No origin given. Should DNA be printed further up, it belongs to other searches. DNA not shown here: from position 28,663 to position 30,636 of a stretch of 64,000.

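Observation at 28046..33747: Apparent operon of CYP102 (P450-BM3-type), WS/DGAT and an alpha/beta hydrolase: possible pathway to esters of subterminally hydroxylated fatty acids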

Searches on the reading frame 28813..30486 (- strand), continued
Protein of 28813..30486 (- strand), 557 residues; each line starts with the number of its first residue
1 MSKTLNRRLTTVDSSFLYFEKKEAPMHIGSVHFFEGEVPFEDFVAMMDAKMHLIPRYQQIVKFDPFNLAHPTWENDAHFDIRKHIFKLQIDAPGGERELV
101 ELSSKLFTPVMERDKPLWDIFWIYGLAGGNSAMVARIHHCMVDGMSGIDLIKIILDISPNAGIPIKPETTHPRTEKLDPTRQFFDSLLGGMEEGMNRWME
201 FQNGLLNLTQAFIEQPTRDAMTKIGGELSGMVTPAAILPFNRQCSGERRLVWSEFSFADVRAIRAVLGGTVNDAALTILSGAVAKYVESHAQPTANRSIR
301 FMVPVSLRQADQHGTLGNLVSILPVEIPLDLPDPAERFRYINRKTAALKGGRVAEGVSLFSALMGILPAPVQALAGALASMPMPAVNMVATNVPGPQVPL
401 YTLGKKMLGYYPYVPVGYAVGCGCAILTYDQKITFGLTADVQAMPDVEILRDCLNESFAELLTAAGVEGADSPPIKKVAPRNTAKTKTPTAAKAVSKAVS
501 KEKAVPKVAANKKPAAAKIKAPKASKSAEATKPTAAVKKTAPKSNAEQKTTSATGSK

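Call 51: search_protein_families(library=pfam, proteins=[L011:6597-7262:+, L032:8200-8589:+, L032:8678-9373:+, L036:6679-7062:+, L036:7173-7817:+, L064:16825-17742:+, L030:8568-9182:+], max_evalue=5)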
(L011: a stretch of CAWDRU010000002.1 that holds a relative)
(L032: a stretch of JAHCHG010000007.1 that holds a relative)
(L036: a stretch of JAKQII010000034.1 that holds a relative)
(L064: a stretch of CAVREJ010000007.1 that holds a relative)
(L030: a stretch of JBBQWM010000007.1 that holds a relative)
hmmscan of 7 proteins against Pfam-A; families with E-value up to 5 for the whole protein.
L011:6597-7262:+ (221 aa): 6 families
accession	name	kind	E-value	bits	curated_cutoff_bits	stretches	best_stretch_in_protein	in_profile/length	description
PF07081.18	DUF1349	-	0.00016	21.9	32.4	2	40-82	97-139/179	Protein of unknown function (DUF1349)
PF23420.1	DUF7108_C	-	0.0075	16.9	27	1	161-194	6-39/90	DUF7108, C-terminal domain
PF23859.1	DpdA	-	0.088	12.2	27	1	187-214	102-130/291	DeoxyPurine in DNA protein A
PF01806.23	Paramyxo_P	-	0.13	12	27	1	39-76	70-107/248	Paramyxovirinae P phosphoprotein C-terminal region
PF21395.2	Arc_capsid_dom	-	0.15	12.6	27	0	182-207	35-60/62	Activity-regulated cytoskeleton-associated protein, capsid domain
PF05434.16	Tmemb_9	-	0.67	10.3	28.6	1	32-70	98-136/145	TMEM9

L032:8200-8589:+ (129 aa): 1 family
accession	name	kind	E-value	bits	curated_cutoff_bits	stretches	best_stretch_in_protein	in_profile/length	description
PF22085.1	NorB_cytochrome_c-like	-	0.01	16.6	29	1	13-100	57-148/181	Nitric oxide reductase subunit B, cytochrome c-like domain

L032:8678-9373:+ (231 aa): 1 family
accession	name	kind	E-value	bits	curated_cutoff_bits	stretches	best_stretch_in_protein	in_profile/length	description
PF07081.18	DUF1349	-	0.085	13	32.4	1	52-85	100-133/179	Protein of unknown function (DUF1349)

L036:6679-7062:+ (127 aa): 0 families

L036:7173-7817:+ (214 aa): 0 families

L064:16825-17742:+ (305 aa): 3 families
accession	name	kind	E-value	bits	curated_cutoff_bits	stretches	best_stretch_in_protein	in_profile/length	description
PF09361.15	Phasin_2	-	0.00019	22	24.9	0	205-234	64-93/100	Phasin protein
PF09712.15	PHA_synth_III_E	-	0.044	13.5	25.7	1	122-228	7-111/311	Poly(R)-hydroxyalkanoic acid synthase subunit (PHA_synth_III_E)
PF12659.13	Stn1_C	-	0.065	13.6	25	1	115-181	84-146/165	Telomere capping C-terminal wHTH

L030:8568-9182:+ (204 aa): 9 families
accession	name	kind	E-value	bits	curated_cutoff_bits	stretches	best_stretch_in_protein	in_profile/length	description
PF07081.18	DUF1349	-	0.014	15.5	32.4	1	20-59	99-138/179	Protein of unknown function (DUF1349)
PF24693.1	DUF7660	-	0.089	13.3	27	1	68-90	19-41/73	Family of unknown function (DUF7660)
PF21135.2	DRL_cat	-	0.11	13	27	1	13-74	39-99/164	Oxidoreductase DRL, catalytic domain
PF21380.2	Nrd1-Seb1_dom2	-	0.11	12.9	27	0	29-43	21-35/57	Nrd1/Seb1, domain 2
PF20321.3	DUF6616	-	0.17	12.6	27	1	135-188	10-62/111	Family of unknown function (DUF6616)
PF16528.11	Exo84_C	-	0.27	11.5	32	0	168-189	156-177/205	Exocyst component 84 C-terminal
PF18517.6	LZ3wCH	-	0.3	11.6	26.1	0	126-147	7-23/55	Leucine zipper with capping helix domain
PF03938.19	OmpH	-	0.76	10.4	32.4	1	35-136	26-111/141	Outer membrane protein (OmpH-like)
PF09361.15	Phasin_2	-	0.87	10.3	24.9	0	69-148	3-79/100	Phasin protein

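Call 55: find_related_loci(query=A4, collection=metagenome_contigs, flank=10000)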
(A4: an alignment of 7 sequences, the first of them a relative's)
Query A4 (1087 aa) in metagenome_contigs; peptide patterns used: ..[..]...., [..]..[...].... (x = any residue, [..] = any of these).
600 stretches matched a pattern (row limit reached: there are more); 452 encode a relative of the query (tblastn E <= 1e-3); the best 80 are kept; 80 distinct loci.
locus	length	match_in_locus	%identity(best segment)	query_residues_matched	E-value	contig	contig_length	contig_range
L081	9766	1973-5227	77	1-1087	0e+0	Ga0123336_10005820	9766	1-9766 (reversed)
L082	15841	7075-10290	68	10-1087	0e+0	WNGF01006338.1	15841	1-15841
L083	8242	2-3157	69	28-1087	0e+0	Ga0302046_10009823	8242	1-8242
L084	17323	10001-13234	66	12-1087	0e+0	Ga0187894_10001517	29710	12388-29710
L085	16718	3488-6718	65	1-1087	0e+0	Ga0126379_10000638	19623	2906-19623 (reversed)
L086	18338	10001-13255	65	3-1087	0e+0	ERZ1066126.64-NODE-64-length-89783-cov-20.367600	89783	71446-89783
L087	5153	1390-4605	65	12-1084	0e+0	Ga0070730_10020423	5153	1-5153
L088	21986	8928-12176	64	3-1087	0e+0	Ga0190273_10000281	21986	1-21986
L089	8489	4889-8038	63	12-1086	0e+0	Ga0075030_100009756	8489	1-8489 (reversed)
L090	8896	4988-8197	64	10-1084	0e+0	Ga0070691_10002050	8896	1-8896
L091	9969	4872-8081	64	11-1084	0e+0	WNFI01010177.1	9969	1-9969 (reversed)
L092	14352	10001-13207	64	12-1087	0e+0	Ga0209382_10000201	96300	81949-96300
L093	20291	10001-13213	63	10-1087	0e+0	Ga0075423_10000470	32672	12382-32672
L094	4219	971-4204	64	6-1087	0e+0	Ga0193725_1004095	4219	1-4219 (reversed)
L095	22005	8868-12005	62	12-1086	0e+0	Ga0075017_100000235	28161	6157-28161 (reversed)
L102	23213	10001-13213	58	12-1085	0e+0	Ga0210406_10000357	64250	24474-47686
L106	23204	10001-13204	59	12-1086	0e+0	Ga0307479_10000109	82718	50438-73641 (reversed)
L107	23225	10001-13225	58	6-1087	0e+0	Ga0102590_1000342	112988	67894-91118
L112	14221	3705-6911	58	12-1087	0e+0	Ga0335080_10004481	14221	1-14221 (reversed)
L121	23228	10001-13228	57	6-1087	0e+0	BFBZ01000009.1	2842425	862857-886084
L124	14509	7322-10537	57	10-1086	0e+0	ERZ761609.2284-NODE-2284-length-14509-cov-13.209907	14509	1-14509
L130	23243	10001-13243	58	2-1087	0e+0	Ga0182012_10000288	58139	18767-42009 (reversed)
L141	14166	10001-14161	57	12-1087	0e+0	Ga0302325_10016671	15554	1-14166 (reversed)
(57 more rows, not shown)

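Call 59: search_protein_families(library=pfam, proteins=[L121:3467-6367:-, L121:6417-7244:+, L121:7307-8851:+, L121:8855-9868:+, L121:13244-14281:-, L121:14288-14737:+, L121:14734-15828:+, L121:15825-16421:+, L121:16461-17069:+, L121:17187-18470:+], max_evalue=0.001)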
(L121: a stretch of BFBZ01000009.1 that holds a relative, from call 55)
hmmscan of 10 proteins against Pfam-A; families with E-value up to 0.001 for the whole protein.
L121:3467-6367:- (966 aa): 8 families
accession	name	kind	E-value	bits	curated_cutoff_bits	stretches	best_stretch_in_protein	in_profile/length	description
PF13549.11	ATP-grasp_5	-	2.9e-79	265.9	27.6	1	549-773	2-221/221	ATP-grasp domain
PF13607.11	Succ_CoA_lig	-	6.4e-57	191.6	27.4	1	219-355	2-138/138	Succinyl-CoA ligase like flavodoxin domain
PF13380.12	CoA_binding_2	-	4e-19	69.6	22.8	1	80-197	1-109/116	CoA binding domain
PF00583.31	Acetyltransf_1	-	7.3e-09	36.4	20.7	1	855-944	24-116/116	Acetyltransferase (GNAT) family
PF13302.13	Acetyltransf_3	-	1.5e-08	35.8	25.4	1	810-945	3-138/138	Acetyltransferase (GNAT) domain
PF19045.5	Ligase_CoA_2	-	3.3e-06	27.7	23.7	1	367-499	2-135/162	Ligase-CoA domain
PF13508.13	Acetyltransf_7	-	0.00061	20.5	27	0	864-945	6-83/84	Acetyltransferase (GNAT) domain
PF02629.25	CoA_binding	-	0.00076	20.6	22.3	0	80-169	4-96/97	CoA binding domain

L121:6417-7244:+ (275 aa): 3 families
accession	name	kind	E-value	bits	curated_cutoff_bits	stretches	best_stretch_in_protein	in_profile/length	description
PF07819.20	PGAP1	-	0.00032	20.9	24.3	0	116-178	86-153/233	PGAP1-like alpha/beta domain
PF02089.21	Palm_thioest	-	0.00034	20.8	26.8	1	103-165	53-119/254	Palmitoyl protein thioesterase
PF12697.13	Abhydrolase_6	-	0.00038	21.6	26.3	1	65-158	20-97/217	Alpha/beta hydrolase family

L121:7307-8851:+ (514 aa): 2 families
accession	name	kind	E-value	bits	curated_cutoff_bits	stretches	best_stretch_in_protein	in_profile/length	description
PF03007.21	WS_DGAT_cat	-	3.6e-64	217.5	23.6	1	7-307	1-263/263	Wax ester synthase/diacylglycerol acyltransferase catalytic domain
PF06974.18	WS_DGAT_C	-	1.1e-28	100.6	20.7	1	348-499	3-144/145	WS/DGAT C-terminal domain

L121:8855-9868:+ (337 aa): 4 families
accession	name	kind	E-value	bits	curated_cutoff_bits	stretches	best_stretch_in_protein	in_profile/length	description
PF00561.26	Abhydrolase_1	-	2e-37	129.6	25.8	1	33-319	1-243/245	alpha/beta hydrolase fold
PF12697.13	Abhydrolase_6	-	3.2e-20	74.2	26.3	1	35-325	1-215/217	Alpha/beta hydrolase family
PF12146.15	Hydrolase_4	-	1.6e-16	60.8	27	1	35-141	7-116/239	Serine aminopeptidase, S33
PF03096.20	Ndr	-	2.3e-06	27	23.3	1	60-134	59-132/283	Ndr family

L121:13244-14281:- (345 aa): 5 families
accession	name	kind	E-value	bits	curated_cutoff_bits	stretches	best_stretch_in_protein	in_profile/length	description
PF00561.26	Abhydrolase_1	-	5.1e-26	92.3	25.8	1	71-322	2-240/245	alpha/beta hydrolase fold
PF12697.13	Abhydrolase_6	-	7.6e-15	56.6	26.3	1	77-323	6-206/217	Alpha/beta hydrolase family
PF12146.15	Hydrolase_4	-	1e-11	45.1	27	1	84-322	18-234/239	Serine aminopeptidase, S33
PF08386.16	Abhydrolase_4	-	0.00014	22.3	21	1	280-321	33-74/103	TAP-like protein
PF20408.4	Abhydrolase_11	-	0.00027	21.2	27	0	72-179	5-97/193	Alpha/beta hydrolase domain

L121:14288-14737:+ (149 aa): 1 family
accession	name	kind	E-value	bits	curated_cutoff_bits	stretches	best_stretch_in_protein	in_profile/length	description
PF09712.15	PHA_synth_III_E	-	0.00047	20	25.7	0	49-109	249-309/311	Poly(R)-hydroxyalkanoic acid synthase subunit (PHA_synth_III_E)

L121:14734-15828:+ (364 aa): 7 families
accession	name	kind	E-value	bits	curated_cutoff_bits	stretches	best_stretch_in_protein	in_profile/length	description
PF00561.26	Abhydrolase_1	-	2.1e-20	73.9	25.8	1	97-341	19-241/245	alpha/beta hydrolase fold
PF12146.15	Hydrolase_4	-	3.2e-09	36.9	27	1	96-337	22-230/239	Serine aminopeptidase, S33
PF07167.19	PhaC_N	-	8.6e-09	35.8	23.7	1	42-101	114-173/173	Poly-beta-hydroxybutyrate polymerase (PhaC) N-terminus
PF12697.13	Abhydrolase_6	-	2.1e-07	32.3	26.3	1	97-340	19-206/217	Alpha/beta hydrolase family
PF01738.24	DLH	-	2.5e-06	27.7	21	0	132-168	80-118/217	Dienelactone hydrolase family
PF11339.14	DUF3141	-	2.7e-05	23.4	29.7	1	216-327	216-327/582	Protein of unknown function (DUF3141)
PF06850.17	PHB_depo_C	-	0.00012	22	27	1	249-360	85-200/203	PHB de-polymerase C-terminus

L121:15825-16421:+ (198 aa): 4 families
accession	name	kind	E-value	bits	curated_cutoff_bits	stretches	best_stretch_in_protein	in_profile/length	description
PF00583.31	Acetyltransf_1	-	3.9e-12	46.9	20.7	1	57-154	23-116/116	Acetyltransferase (GNAT) family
PF13508.13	Acetyltransf_7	-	6.5e-09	36.5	27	1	74-155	7-83/84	Acetyltransferase (GNAT) domain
PF13673.13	Acetyltransf_10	-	3.1e-05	24.4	23.6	1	60-156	21-109/128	Acetyltransferase (GNAT) domain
PF13302.13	Acetyltransf_3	-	7.8e-05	23.8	25.4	1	21-155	3-138/138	Acetyltransferase (GNAT) domain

L121:16461-17069:+ (202 aa): 1 family
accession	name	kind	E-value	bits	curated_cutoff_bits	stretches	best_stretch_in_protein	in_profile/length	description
PF09361.15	Phasin_2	-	4.3e-11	43.3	24.9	1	97-192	5-100/100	Phasin protein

L121:17187-18470:+ (427 aa): 1 family
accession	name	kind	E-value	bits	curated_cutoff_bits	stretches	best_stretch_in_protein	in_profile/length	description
PF04286.17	DUF445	-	5.9e-104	349.3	33.8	1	58-423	1-367/368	Protein of unknown function (DUF445)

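Call 61: list_cluster_members(proteins=[L121:9992-13231:+, L121:7307-8851:+, L121:8855-9868:+, L121:14734-15828:+, L121:15825-16421:+, L121:17187-18470:+])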
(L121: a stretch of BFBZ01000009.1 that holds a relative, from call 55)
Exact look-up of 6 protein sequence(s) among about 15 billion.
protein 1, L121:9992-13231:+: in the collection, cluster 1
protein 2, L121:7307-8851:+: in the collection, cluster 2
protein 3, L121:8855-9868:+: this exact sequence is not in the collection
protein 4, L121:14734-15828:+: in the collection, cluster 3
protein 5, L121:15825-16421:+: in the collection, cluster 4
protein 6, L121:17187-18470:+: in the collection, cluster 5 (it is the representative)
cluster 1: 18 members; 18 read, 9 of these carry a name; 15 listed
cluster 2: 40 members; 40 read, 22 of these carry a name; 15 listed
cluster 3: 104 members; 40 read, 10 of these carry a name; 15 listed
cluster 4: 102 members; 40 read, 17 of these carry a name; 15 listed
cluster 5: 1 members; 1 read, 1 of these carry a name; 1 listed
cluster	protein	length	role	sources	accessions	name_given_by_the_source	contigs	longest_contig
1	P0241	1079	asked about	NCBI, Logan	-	-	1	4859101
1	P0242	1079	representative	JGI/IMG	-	cytochrome P450/NADPH-cytochrome P450 reductase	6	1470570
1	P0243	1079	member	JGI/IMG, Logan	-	cytochrome P450/NADPH-cytochrome P450 reductase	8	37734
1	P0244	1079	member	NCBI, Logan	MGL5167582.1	MAG: bifunctional cytochrome P450/NADPH--P450 reductase [Afipia sp.]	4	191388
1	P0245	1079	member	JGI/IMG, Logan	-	cytochrome P450/NADPH-cytochrome P450 reductase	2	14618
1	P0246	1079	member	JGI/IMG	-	cytochrome P450/NADPH-cytochrome P450 reductase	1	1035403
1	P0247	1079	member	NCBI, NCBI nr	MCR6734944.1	MAG: cytochrome P450 [Afipia sp.] | cytochrome P450 [Afipia sp.]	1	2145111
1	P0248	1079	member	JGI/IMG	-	cytochrome P450/NADPH-cytochrome P450 reductase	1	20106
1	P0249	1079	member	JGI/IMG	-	cytochrome P450/NADPH-cytochrome P450 reductase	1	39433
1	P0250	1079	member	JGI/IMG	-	cytochrome P450/NADPH-cytochrome P450 reductase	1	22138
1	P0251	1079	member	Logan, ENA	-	-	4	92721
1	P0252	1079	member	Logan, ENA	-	-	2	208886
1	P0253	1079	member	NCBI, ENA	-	-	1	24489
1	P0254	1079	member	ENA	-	-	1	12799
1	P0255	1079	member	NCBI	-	-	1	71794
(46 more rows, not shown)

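Call 67: list_cluster_members(proteins=[L102:15911-16504:+, L106:15975-16568:+, L107:17276-17869:+, L112:10510-11103:+, L130:16370-16966:+, L124:13086-13682:+, L141:8382-9923:+, L093:8079-8657:+, L081:1973-5230:+, L085:3488-6721:+])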
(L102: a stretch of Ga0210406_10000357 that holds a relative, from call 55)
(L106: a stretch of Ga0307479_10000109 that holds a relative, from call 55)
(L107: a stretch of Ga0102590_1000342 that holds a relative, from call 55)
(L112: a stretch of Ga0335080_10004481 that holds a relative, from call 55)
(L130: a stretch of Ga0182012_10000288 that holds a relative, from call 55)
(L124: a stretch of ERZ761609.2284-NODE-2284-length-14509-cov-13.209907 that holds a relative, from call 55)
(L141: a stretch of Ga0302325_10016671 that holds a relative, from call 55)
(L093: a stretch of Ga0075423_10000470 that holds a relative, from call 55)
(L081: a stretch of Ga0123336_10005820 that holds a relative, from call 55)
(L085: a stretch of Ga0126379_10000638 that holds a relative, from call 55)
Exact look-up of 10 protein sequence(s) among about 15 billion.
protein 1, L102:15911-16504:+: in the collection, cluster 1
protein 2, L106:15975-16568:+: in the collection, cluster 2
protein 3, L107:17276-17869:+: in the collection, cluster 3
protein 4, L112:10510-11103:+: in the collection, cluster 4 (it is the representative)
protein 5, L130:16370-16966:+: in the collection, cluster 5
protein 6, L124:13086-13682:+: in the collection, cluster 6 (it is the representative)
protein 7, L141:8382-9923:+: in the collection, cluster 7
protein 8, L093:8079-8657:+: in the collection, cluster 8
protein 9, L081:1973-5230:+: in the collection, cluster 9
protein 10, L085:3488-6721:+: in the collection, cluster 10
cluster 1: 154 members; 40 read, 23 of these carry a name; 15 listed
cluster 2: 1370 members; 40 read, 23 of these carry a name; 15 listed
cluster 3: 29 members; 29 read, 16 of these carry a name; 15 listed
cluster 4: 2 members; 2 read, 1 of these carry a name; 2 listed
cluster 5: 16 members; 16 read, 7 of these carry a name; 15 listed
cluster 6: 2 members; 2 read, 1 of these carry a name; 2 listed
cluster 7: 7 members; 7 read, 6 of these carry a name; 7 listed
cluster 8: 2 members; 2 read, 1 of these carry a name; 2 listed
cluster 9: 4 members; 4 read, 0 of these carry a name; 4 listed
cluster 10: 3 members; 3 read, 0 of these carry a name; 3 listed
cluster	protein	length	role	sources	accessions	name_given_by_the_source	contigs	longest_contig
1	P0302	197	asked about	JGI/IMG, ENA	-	RimJ/RimL family protein N-acetyltransferase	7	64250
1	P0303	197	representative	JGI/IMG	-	-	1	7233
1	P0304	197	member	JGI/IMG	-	RimJ/RimL family protein N-acetyltransferase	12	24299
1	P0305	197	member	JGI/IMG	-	RimJ/RimL family protein N-acetyltransferase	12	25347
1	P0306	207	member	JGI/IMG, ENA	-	RimJ/RimL family protein N-acetyltransferase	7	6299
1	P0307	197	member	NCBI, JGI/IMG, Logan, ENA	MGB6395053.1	MAG: GNAT family N-acetyltransferase [Bradyrhizobium sp.] | RimJ/RimL family protein N-acetyltransferase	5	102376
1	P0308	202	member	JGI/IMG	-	RimJ/RimL family protein N-acetyltransferase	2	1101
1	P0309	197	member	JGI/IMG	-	RimJ/RimL family protein N-acetyltransferase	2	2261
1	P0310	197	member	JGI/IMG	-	RimJ/RimL family protein N-acetyltransferase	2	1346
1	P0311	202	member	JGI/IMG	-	RimJ/RimL family protein N-acetyltransferase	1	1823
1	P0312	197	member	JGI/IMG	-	RimJ/RimL family protein N-acetyltransferase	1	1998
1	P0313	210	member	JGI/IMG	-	RimJ/RimL family protein N-acetyltransferase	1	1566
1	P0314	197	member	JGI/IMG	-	RimJ/RimL family protein N-acetyltransferase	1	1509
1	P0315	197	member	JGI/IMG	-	RimJ/RimL family protein N-acetyltransferase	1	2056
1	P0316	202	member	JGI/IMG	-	RimJ/RimL family protein N-acetyltransferase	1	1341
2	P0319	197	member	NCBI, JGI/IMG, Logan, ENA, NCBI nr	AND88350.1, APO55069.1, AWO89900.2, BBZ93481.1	RimJ/RimL family protein N-acetyltransferase [Bradyrhizobium diazoefficiens] | RimJ/RimL family protein N-acetyltransferase | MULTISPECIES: GNAT family N-acetyltransferase [Bradyrhizobium]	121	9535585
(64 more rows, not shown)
